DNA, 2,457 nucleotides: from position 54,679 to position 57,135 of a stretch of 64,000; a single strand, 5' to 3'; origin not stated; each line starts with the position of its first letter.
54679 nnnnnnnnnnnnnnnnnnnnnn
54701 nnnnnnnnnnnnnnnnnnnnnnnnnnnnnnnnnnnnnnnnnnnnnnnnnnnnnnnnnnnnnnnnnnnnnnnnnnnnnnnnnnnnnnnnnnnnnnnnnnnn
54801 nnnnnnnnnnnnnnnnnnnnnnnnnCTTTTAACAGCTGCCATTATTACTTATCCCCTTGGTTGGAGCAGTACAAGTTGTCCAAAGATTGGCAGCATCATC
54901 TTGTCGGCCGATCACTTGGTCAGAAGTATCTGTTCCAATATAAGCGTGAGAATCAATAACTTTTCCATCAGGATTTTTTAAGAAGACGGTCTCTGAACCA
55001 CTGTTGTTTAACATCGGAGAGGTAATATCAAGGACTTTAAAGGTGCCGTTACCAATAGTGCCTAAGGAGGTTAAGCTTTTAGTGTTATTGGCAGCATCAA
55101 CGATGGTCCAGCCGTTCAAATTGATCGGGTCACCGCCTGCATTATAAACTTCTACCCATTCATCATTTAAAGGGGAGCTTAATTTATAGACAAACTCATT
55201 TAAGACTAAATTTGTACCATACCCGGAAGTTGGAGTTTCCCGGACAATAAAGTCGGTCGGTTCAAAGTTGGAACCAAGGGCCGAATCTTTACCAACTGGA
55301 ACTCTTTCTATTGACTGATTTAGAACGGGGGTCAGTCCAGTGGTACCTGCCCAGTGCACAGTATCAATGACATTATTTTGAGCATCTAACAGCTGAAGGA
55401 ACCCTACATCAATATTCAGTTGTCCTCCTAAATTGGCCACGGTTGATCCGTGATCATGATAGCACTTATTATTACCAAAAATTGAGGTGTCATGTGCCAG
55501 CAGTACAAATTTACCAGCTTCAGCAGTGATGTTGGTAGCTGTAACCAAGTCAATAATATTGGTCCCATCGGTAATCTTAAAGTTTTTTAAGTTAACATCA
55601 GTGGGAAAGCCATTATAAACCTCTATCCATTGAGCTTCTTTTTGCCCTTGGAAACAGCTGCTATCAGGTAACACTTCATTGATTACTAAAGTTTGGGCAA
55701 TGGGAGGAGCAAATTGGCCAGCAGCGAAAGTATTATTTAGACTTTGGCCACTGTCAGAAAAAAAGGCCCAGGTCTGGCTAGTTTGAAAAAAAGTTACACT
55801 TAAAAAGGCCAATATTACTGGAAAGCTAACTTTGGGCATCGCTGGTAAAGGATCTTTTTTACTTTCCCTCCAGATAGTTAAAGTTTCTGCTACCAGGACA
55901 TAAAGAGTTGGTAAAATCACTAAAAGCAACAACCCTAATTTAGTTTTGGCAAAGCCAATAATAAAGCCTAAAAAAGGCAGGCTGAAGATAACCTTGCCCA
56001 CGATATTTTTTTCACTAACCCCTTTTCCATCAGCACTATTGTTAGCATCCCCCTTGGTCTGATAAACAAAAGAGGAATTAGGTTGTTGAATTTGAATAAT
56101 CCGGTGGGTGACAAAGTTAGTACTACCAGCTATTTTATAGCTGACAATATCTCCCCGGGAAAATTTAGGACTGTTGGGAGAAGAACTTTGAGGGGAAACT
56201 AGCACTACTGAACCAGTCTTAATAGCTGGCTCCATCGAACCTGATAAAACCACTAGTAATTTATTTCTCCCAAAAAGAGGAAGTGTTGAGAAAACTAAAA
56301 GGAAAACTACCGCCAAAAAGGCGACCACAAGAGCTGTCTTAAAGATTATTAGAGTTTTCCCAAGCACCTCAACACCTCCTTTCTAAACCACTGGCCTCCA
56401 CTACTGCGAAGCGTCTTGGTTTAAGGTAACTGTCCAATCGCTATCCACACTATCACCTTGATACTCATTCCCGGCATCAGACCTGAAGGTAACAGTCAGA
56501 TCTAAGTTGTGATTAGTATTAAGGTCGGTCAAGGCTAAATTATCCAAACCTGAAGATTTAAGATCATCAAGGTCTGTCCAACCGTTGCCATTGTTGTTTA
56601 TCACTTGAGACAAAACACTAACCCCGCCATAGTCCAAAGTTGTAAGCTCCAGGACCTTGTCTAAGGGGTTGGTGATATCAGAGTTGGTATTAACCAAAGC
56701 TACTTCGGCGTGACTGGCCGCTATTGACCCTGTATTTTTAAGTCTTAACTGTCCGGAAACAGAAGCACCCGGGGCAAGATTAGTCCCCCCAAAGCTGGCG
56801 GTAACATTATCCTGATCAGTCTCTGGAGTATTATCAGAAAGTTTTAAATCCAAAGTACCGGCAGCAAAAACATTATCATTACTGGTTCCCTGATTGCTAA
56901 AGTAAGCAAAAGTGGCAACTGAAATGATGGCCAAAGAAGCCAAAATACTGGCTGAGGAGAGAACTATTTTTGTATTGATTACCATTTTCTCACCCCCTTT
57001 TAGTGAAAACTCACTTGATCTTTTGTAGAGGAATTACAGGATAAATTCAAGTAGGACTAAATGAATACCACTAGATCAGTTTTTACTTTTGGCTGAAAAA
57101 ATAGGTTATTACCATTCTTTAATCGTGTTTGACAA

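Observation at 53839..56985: sipW-tasA-like operon with a SipW signal peptidase fused to two lamin-tail domains and two TasA/camelysin-family proteins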

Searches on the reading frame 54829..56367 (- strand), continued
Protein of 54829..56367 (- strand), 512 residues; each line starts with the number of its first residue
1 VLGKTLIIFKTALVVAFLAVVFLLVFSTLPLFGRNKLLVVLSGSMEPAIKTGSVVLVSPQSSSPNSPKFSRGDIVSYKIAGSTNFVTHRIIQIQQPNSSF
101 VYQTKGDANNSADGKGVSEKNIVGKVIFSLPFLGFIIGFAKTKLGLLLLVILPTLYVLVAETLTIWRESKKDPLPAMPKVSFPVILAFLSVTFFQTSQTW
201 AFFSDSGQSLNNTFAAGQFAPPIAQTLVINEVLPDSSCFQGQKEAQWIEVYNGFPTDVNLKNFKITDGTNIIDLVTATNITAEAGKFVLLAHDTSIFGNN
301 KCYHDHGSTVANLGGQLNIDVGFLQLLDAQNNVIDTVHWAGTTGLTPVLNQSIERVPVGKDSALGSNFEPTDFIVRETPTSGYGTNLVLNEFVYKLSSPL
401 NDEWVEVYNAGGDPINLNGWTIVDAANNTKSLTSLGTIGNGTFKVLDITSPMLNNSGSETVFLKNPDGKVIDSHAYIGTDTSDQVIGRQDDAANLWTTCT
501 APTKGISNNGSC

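Call 72: search_protein_families(library=pfam, proteins=[P0287, P0365, P0382, P0098, P0104, P0107, P0117, P0077, P0080, P0103], max_evalue=0.01)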
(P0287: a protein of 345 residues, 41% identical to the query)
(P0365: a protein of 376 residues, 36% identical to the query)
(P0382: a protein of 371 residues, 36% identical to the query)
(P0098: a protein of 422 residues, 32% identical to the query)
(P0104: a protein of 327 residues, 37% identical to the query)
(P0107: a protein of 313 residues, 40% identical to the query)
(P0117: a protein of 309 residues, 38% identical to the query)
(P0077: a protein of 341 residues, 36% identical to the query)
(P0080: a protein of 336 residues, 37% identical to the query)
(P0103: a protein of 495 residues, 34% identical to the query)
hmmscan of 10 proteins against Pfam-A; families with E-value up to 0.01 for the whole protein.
P0287 (345 aa): 2 families
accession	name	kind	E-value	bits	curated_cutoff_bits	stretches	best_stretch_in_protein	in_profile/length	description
PF00932.25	LTD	-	2.8e-17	63.5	34.3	1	214-310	2-108/109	Lamin Tail Domain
PF10502.14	Peptidase_S26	-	0.00048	20.6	22.9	0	19-80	12-67/168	Signal peptidase, peptidase S26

P0365 (376 aa): 1 family
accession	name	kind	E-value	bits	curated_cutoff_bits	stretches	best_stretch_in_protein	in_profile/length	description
PF00353.25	HemolysinCabind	-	1.2e-22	80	23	4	304-338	2-36/36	RTX calcium-binding nonapeptide repeat (4 copies)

P0382 (371 aa): 2 families
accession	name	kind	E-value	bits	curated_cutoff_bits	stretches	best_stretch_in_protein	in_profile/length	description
PF00932.25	LTD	-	1.6e-12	48.2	34.3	1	248-336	5-107/109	Lamin Tail Domain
PF00717.28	Peptidase_S24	-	0.00042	20.5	23.3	1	51-132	38-116/116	Peptidase S24-like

P0098 (422 aa): 2 families
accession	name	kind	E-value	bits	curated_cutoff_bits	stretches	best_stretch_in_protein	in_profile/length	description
PF00932.25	LTD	-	2e-08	35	34.3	1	291-384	3-107/109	Lamin Tail Domain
PF00717.28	Peptidase_S24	-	0.0066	16.6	23.3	0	58-143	39-116/116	Peptidase S24-like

P0104 (327 aa): 2 families
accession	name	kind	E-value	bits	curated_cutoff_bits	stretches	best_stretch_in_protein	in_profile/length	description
PF00717.28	Peptidase_S24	-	1.5e-05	25.1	23.3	1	40-98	36-88/116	Peptidase S24-like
PF10502.14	Peptidase_S26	-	1.6e-05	25.4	22.9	1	14-86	3-73/168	Signal peptidase, peptidase S26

P0107 (313 aa): 1 family
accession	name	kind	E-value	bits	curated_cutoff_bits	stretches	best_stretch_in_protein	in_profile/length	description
PF00717.28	Peptidase_S24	-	0.00013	22.1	23.3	1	15-93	40-116/116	Peptidase S24-like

P0117 (309 aa): 2 families
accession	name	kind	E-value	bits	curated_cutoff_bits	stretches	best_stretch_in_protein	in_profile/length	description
PF10502.14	Peptidase_S26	-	3.9e-05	24.1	22.9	1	3-65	13-79/168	Signal peptidase, peptidase S26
PF00717.28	Peptidase_S24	-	0.00012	22.2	23.3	1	16-96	38-116/116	Peptidase S24-like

P0077 (341 aa): 3 families
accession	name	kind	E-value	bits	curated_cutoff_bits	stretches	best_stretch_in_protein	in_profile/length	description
PF00932.25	LTD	-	2e-16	60.8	34.3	1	210-305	3-107/109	Lamin Tail Domain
PF00717.28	Peptidase_S24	-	0.00046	20.3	23.3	1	37-119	38-116/116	Peptidase S24-like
PF10502.14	Peptidase_S26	-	0.00079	19.9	22.9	1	19-75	8-67/168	Signal peptidase, peptidase S26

P0080 (336 aa): 3 families
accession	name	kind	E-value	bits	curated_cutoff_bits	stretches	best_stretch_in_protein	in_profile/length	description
PF00932.25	LTD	-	5.6e-15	56.1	34.3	1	206-301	3-108/109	Lamin Tail Domain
PF00717.28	Peptidase_S24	-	0.00015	21.9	23.3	1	33-92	38-93/116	Peptidase S24-like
PF10502.14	Peptidase_S26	-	0.00019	21.9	22.9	1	15-71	8-67/168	Signal peptidase, peptidase S26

P0103 (495 aa): 3 families
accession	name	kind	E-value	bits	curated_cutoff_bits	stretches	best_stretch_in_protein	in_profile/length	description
PF02018.23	CBM_4_9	-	3.8e-05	24.5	25.9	1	371-426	1-54/136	Carbohydrate binding domain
PF10502.14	Peptidase_S26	-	0.0016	18.9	22.9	1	21-90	5-76/168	Signal peptidase, peptidase S26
PF19077.6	Big_13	-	0.0064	17.4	27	0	275-330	39-94/102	Bacterial Ig-like domain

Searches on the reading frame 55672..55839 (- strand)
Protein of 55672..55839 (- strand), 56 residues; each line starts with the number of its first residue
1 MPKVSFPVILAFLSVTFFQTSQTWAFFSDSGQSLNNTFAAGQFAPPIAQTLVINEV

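Call 8: search_protein_families(library=ncbifam, proteins=[window:55672-55839:-], max_evalue=10)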
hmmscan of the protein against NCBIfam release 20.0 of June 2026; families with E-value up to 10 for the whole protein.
seq(56 aa): 1 family
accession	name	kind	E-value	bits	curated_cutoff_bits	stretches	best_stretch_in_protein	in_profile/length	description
TIGR04088.1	cognate_SipW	domain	0.042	14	19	1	17-41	8-32/34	SipW-dependent-type signal peptide-containing protein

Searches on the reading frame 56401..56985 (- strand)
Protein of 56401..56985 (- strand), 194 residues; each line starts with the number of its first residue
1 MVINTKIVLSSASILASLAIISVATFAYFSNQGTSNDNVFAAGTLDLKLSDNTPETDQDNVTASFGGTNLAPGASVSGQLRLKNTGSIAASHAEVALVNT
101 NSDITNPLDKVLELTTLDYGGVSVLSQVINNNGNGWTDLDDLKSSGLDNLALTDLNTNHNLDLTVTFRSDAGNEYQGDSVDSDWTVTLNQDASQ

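Call 3: search_protein_families(library=pfam, proteins=[window:56401-56985:-], max_evalue=0.1)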
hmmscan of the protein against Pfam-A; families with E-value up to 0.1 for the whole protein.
window:56401-56985:- (194 aa): 1 family
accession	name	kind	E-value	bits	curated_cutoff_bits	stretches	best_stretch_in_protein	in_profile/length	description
PF12389.13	Peptidase_M73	-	1.3e-11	45.1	22.5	1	6-193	5-194/196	Camelysin metallo-endopeptidase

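Call 4: search_protein_families(library=ncbifam, proteins=[window:56401-56985:-], max_evalue=0.1)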
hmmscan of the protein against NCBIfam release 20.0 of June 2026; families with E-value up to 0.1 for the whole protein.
window:56401-56985:- (194 aa): 2 families
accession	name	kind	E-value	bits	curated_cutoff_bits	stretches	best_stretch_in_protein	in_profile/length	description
TIGR04088.1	cognate_SipW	domain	3.5e-06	27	19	1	12-45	2-34/34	SipW-dependent-type signal peptide-containing protein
NF046066.1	BioflmMtrxTasA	equivalog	5.5e-06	26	450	1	1-100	1-90/264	biofilm matrix protein TasA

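Call 32: search_solved_structures(query=window:56401-56985:-, max_evalue=10, show_alignments=2)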
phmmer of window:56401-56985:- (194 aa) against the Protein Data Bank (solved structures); distinct sequences matched with E-value up to 10: 3.
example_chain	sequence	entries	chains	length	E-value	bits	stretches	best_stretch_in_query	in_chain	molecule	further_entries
8aur_A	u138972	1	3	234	0.21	14.8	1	33-97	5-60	Major biofilm matrix component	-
5of1_A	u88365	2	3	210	0.22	14.7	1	34-97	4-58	Spore coat-associated protein N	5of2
2ef0_A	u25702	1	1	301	1.5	12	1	85-134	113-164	Ornithine carbamoyltransferase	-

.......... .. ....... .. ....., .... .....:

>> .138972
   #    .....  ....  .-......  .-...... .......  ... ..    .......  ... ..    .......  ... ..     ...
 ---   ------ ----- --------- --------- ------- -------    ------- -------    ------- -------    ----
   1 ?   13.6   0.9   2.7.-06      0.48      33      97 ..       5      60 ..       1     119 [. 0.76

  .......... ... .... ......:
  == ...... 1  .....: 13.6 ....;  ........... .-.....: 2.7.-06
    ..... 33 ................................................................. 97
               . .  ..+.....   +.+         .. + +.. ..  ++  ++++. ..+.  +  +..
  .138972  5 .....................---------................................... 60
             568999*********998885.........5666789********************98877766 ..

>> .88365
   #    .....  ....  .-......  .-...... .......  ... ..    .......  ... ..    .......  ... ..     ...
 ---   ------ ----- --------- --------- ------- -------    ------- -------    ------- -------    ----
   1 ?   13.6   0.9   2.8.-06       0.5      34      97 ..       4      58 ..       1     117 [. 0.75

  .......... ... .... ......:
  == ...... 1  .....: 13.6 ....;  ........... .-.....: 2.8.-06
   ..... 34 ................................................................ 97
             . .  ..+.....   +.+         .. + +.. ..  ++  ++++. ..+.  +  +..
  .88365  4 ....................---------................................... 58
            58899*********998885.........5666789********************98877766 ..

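Call 34: find_homologous_proteins(query=window:56401-56985:-)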
Query window:56401-56985:- (194 aa): 135 proteins with E <= 0.001 among 496 candidates; the best 120 are listed.
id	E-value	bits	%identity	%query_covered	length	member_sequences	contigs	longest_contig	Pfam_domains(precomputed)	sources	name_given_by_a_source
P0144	2.4e-114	397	100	100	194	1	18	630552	PF12389.14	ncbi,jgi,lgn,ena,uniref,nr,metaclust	ncbi:MAG: hypothetical protein UU73_C0002G0066 [Candidatus Daviesbacteria bacterium GW2011_GWA1_41_6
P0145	7.4e-91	321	82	100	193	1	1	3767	PF12389.14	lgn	-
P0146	1.0e-87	311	79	99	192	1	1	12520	PF12389.14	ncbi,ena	-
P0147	3.2e-84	299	77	99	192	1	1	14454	PF12389.14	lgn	-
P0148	4.3e-84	299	76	99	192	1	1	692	PF12389.14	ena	-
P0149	1.3e-82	294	74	99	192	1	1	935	PF12389.14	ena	-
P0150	1.6e-82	294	73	99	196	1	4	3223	PF12389.14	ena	-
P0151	1.3e-81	291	74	99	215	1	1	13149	PF12389.14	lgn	-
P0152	1.3e-80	287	74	99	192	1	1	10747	PF12389.14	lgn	-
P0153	5.8e-80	285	75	99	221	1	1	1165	PF12389.14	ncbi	-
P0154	1.1e-79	284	73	99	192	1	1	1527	PF12389.14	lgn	-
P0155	1.4e-79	284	74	99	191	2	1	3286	PF12389.14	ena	-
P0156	2.3e-78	280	71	99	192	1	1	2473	PF12389.14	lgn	-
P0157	1.4e-77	278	72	99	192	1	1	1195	PF12389.14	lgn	-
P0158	9.8e-77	275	71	99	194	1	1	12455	PF12389.14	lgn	-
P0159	1.7e-76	274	72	99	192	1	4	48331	PF12389.14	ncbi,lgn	-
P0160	1.7e-76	274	70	99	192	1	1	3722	PF12389.14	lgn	-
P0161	1.6e-74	268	68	99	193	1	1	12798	PF12389.14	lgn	-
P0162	7.0e-72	259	65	99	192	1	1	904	PF12389.14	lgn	-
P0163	7.5e-72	259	67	99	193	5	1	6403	PF12389.14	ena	-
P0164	2.2e-69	251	65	99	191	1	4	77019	PF12389.14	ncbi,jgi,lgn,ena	-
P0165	2.5e-69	251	65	99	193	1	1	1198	PF12389.14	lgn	-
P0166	2.8e-68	247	63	99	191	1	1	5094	PF12389.14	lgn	-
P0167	5.1e-68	246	65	99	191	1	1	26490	PF12389.14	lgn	-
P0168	4.8e-66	240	61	99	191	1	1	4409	PF12389.14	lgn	-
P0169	4.5e-64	234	61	98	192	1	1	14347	PF12389.14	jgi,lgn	jgi:predicted ribosomally synthesized peptide with SipW-like signal peptide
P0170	4.2e-63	230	60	99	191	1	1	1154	PF12389.14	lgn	-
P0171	4.3e-61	224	64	99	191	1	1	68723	PF12389.14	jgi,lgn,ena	-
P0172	7.7e-60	220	60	91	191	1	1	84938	PF12389.14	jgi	jgi:spore coat-associated protein N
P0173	3.5e-59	218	60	100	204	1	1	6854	PF12389.14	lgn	-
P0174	2.4e-58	215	56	99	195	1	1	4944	PF12389.14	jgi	jgi:spore coat-associated protein N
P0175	8.5e-58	213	59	98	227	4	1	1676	PF12389.14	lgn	-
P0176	3.4e-57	211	56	99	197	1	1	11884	PF12389.14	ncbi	-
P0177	3.9e-56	208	57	99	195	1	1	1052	PF12389.14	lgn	-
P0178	4.3e-56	208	58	99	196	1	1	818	PF12389.14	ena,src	-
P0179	9.9e-56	206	56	99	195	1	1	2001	PF12389.14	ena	-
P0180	4.8e-55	204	60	88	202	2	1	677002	PF12389.14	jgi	-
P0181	1.5e-54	203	55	99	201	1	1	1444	PF12389.14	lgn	-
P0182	2.6e-54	202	57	99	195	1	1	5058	PF12389.14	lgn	-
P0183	4.2e-54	201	55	99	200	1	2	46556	PF12389.14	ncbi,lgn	-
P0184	6.4e-54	201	55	98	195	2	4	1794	PF12389.14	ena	-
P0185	1.1e-53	200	53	99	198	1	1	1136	PF12389.14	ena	-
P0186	1.7e-53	199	55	99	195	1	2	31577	PF12389.14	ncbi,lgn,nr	ncbi:hypothetical protein HYT02_04980 [Candidatus Gottesmanbacteria bacterium]|nr:hypothetical prote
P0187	5.9e-53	197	54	99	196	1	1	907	PF12389.14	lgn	-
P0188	1.7e-51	193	54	99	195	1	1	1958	PF12389.14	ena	-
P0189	6.8e-51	191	72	69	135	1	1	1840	PF12389.14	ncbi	-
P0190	1.7e-50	189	56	99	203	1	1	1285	PF12389.14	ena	-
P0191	3.6e-50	188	54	99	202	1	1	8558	PF12389.14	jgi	jgi:predicted ribosomally synthesized peptide with SipW-like signal peptide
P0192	4.2e-50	188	54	99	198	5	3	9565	PF12389.14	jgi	-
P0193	7.1e-50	187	54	92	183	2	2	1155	PF12389.14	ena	-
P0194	2.1e-49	186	59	88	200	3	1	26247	PF12389.14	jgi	-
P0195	5.2e-49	185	55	99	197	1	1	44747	PF12389.14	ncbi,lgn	-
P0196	3.0e-47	179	53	99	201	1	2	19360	PF12389.14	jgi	jgi:predicted ribosomally synthesized peptide with SipW-like signal peptide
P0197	4.7e-47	178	52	99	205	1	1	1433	PF12389.14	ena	-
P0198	6.6e-47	178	66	69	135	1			PF12389.14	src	-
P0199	6.9e-46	174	53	88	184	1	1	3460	PF12389.14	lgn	-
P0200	7.5e-46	174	54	99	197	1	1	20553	PF12389.14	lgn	-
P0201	1.4e-45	173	54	99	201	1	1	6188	PF12389.14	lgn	-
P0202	1.4e-45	173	54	99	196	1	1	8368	PF12389.14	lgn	-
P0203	4.8e-45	172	56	90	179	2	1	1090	PF12389.14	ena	-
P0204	4.8e-45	172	56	90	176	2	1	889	PF12389.14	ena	-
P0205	8.9e-45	171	51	97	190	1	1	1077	PF12389.14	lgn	-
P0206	2.4e-44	169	54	99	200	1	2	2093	PF12389.14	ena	-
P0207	4.1e-44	169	53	99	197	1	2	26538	PF12389.14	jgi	jgi:hypothetical protein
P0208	4.4e-44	168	54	99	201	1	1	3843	PF12389.14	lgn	-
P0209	8.0e-44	168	54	99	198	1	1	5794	PF12389.14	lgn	-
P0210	8.7e-44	168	50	99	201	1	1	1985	PF12389.14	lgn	-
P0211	8.6e-43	164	48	97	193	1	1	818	PF12389.14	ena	-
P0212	1.1e-42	164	52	99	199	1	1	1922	PF12389.14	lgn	-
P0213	1.8e-42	163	50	97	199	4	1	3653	PF12389.14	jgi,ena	-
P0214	2.9e-42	163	51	88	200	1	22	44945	PF12389.14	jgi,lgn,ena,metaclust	metaclust:\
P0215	5.4e-42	162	53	99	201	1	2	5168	PF12389.14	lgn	-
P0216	8.9e-42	161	51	88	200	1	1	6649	PF12389.14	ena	-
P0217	1.1e-41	161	52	99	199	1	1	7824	PF12389.14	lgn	-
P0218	1.6e-41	160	51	88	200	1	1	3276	PF12389.14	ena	-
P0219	1.7e-41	160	53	99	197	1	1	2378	PF12389.14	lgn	-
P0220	2.7e-41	159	52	99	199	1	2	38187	PF12389.14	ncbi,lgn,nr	ncbi:hypothetical protein HY357_00315 [Candidatus Roizmanbacteria bacterium]|nr:hypothetical protein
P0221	3.6e-41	159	52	99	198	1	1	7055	PF12389.14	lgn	-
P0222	5.4e-41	158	53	99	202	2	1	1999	PF12389.14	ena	-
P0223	6.6e-41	158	49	97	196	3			PF12389.14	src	-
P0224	8.4e-41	158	51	99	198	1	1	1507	PF12389.14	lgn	-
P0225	8.9e-41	158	54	94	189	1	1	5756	PF12389.14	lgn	-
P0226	1.1e-40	158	50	99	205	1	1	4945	PF12389.14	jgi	jgi:predicted ribosomally synthesized peptide with SipW-like signal peptide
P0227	4.2e-40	156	47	97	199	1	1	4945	PF12389.14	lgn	-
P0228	8.4e-40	155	53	97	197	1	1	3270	PF12389.14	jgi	-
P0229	1.2e-39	154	50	99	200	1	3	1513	PF12389.14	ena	-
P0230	1.6e-39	154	49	99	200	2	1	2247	PF12389.14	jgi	-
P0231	2.4e-39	153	51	88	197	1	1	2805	PF12389.14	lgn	-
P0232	5.3e-38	149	49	99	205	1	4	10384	PF12389.14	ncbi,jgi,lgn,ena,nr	ncbi:M73 family metallopeptidase [Patescibacteria group bacterium]|nr:M73 family metallopeptidase [P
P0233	8.6e-38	148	48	99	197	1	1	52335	PF12389.14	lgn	-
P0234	1.1e-37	148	49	99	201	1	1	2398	PF12389.14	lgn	-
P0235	2.9e-37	146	48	97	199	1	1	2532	PF12389.14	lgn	-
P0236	3.5e-37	146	48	99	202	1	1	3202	PF12389.14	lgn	-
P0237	5.5e-37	145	50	99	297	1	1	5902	PF12389.14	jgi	jgi:spore coat-associated protein N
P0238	2.8e-36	143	49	99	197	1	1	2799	PF12389.14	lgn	-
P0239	7.4e-36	142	49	99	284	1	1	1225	PF12389.14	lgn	-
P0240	1.2e-35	141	47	99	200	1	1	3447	PF12389.14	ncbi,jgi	-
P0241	2.9e-35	140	48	94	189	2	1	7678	PF12389.14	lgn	-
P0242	9.2e-35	138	47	98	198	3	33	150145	PF12389.14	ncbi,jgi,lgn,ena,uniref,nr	ncbi:hypothetical protein A3J20_04840 [Candidatus Gottesmanbacteria bacterium RIFCSPLOWO2_02_FULL_42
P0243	1.5e-34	137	48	96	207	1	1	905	PF12389.14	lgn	-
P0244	3.3e-34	136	47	99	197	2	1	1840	PF12389.14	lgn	-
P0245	7.3e-34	135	46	97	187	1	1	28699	PF12389.14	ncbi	-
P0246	1.1e-33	135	45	97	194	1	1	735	PF12389.14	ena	-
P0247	2.3e-33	134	47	99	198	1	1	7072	PF12389.14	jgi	-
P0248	2.3e-33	134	48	99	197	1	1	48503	PF12389.14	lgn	-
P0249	2.6e-33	133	47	99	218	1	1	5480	PF12389.14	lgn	-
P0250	3.0e-33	133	46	100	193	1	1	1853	PF12389.14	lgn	-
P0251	4.3e-33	133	46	99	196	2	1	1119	PF12389.14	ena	-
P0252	4.4e-33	133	46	97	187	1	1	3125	PF12389.14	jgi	jgi:predicted ribosomally synthesized peptide with SipW-like signal peptide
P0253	9.9e-33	132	45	99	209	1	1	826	PF12389.14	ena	-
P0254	2.1e-32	130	51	86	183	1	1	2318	PF12389.14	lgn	-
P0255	2.6e-32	130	48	92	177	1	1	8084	PF12389.14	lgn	-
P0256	8.4e-31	125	45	99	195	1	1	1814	PF12389.14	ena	-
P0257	2.8e-29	120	45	91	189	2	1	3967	PF12389.14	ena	-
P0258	7.4e-28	116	40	97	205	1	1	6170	PF12389.14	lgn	-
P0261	9.5e-25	106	42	97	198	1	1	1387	PF12389.14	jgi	jgi:predicted ribosomally synthesized peptide with SipW-like signal peptide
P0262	3.8e-24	104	40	99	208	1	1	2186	PF12389.14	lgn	-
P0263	4.3e-23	100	41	86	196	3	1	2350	PF12389.14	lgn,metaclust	metaclust:\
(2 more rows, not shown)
